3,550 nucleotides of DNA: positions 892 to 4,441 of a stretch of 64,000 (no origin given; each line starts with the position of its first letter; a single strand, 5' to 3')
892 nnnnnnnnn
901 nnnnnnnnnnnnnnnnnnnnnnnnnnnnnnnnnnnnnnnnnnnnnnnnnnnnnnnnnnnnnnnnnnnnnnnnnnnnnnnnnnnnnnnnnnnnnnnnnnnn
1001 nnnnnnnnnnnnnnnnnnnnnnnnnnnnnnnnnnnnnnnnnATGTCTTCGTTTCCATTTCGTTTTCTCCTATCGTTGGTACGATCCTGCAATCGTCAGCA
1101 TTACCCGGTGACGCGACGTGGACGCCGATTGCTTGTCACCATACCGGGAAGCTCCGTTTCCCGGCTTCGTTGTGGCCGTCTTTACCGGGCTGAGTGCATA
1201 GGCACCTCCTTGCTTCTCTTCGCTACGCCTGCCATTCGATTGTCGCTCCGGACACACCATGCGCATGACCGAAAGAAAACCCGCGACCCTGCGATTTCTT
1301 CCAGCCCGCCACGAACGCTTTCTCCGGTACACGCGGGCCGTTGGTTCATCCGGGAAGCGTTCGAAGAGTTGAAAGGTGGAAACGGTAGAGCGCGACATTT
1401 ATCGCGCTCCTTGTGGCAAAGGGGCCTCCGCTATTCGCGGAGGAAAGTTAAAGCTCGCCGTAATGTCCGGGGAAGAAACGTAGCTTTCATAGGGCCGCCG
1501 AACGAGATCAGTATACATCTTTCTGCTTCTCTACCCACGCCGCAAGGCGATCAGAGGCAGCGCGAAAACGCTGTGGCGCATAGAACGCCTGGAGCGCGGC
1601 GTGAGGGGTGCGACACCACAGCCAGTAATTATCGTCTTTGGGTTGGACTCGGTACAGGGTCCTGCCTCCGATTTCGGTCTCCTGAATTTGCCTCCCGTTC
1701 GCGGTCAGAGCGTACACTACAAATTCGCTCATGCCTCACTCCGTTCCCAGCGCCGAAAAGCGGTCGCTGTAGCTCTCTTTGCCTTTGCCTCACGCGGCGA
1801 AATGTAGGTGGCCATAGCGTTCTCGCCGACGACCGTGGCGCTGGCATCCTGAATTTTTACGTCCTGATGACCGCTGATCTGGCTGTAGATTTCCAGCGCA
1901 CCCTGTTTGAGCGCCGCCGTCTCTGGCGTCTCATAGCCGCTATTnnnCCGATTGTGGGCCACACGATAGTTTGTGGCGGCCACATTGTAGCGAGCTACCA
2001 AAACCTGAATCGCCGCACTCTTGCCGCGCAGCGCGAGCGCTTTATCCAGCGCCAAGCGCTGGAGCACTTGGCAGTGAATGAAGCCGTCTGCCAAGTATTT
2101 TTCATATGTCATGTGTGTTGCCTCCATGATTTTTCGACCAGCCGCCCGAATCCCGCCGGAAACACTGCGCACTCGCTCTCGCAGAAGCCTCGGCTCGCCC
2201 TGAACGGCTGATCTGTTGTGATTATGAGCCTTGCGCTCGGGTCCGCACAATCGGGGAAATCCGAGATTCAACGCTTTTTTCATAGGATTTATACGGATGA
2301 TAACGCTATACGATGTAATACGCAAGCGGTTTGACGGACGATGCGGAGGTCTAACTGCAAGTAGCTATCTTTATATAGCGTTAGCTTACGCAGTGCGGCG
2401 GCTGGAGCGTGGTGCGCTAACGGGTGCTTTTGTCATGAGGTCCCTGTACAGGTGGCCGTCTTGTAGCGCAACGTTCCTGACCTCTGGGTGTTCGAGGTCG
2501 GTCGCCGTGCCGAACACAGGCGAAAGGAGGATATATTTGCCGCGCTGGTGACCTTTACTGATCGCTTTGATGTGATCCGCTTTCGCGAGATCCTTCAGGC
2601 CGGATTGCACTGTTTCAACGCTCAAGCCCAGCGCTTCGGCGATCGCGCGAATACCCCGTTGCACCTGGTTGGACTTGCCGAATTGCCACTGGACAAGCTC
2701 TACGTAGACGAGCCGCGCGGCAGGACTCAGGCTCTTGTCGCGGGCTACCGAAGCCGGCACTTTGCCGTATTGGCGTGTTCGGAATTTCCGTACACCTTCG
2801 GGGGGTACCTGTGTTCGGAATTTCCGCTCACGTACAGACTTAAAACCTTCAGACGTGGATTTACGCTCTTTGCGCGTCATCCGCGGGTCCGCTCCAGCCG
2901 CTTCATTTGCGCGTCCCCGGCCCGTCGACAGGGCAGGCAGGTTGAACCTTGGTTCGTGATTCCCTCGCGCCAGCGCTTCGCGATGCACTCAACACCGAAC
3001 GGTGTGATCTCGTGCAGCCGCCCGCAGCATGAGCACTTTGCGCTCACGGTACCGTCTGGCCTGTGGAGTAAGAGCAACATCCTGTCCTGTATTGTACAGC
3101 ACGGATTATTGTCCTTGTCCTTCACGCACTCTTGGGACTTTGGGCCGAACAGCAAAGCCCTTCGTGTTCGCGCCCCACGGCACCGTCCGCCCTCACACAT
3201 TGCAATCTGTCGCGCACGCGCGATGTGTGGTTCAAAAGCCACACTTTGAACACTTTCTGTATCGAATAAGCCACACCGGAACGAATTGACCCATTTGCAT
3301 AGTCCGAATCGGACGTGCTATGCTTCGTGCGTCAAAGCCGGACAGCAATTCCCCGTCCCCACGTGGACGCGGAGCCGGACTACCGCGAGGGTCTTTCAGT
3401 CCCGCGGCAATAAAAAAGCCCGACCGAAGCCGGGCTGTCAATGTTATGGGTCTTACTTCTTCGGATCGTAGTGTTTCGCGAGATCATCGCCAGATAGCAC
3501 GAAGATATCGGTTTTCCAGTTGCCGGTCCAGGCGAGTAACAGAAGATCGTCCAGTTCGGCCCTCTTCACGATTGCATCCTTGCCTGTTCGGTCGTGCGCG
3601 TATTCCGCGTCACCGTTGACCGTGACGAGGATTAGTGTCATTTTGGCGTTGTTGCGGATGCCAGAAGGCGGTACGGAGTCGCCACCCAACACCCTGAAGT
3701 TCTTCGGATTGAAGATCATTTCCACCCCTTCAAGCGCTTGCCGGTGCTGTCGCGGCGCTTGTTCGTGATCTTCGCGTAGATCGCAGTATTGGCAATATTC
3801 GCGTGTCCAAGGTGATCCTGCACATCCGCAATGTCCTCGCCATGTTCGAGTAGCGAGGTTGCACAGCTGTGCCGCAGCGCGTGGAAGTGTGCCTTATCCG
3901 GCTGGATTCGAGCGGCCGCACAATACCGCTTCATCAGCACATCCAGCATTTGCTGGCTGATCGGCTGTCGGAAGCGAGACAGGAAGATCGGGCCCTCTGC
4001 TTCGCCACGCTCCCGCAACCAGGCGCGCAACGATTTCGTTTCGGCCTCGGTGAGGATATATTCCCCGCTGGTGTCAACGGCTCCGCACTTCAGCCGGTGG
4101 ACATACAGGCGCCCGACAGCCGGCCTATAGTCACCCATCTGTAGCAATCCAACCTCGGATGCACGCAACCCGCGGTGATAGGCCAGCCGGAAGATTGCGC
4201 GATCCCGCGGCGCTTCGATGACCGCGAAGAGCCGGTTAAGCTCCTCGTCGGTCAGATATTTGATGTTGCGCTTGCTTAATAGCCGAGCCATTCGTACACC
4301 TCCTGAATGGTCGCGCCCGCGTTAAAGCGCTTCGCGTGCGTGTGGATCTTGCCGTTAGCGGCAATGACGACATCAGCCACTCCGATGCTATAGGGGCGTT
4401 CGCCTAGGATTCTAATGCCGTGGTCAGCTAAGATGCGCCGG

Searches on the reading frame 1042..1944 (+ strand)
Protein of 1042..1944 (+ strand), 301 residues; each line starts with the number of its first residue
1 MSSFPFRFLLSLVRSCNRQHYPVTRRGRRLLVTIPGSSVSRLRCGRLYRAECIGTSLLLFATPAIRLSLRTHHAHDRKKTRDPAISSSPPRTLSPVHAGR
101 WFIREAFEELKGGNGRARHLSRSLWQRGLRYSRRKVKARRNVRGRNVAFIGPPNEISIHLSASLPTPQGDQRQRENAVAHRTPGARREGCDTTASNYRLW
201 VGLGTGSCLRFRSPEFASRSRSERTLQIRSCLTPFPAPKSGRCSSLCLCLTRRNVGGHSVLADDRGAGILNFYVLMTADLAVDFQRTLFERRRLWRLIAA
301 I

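Call 56: search_protein_families(library=phrogs, proteins=[window:1042-1944:+], max_evalue=0.001)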
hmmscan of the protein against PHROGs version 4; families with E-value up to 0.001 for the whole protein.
window:1042-1944:+ (301 aa): 0 families

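Call 106: find_encoding_contigs(protein=window:1042-1944:+, flank=10000, max_places=2)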
Protein window:1042-1944:+ (301 aa): no gene with exactly this product is on record in the collection.

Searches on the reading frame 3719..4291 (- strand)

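Call 56: search_protein_families(library=phrogs, proteins=[window:3719-4291:-], max_evalue=0.001)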
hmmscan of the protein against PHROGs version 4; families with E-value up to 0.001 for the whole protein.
window:3719-4291:- (191 aa): 4 families
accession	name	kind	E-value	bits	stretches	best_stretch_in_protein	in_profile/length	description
phrog_1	-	integration and excision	1.4e-28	101.6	1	7-182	265-442/611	integrase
phrog_216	-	integration and excision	5.2e-26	92.4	1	7-186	50-235/301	integrase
phrog_7685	-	integration and excision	1.9e-07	31.9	1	102-187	153-235/240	integrase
phrog_7269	-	integration and excision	7.8e-07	29.9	1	125-177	20-71/89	integrase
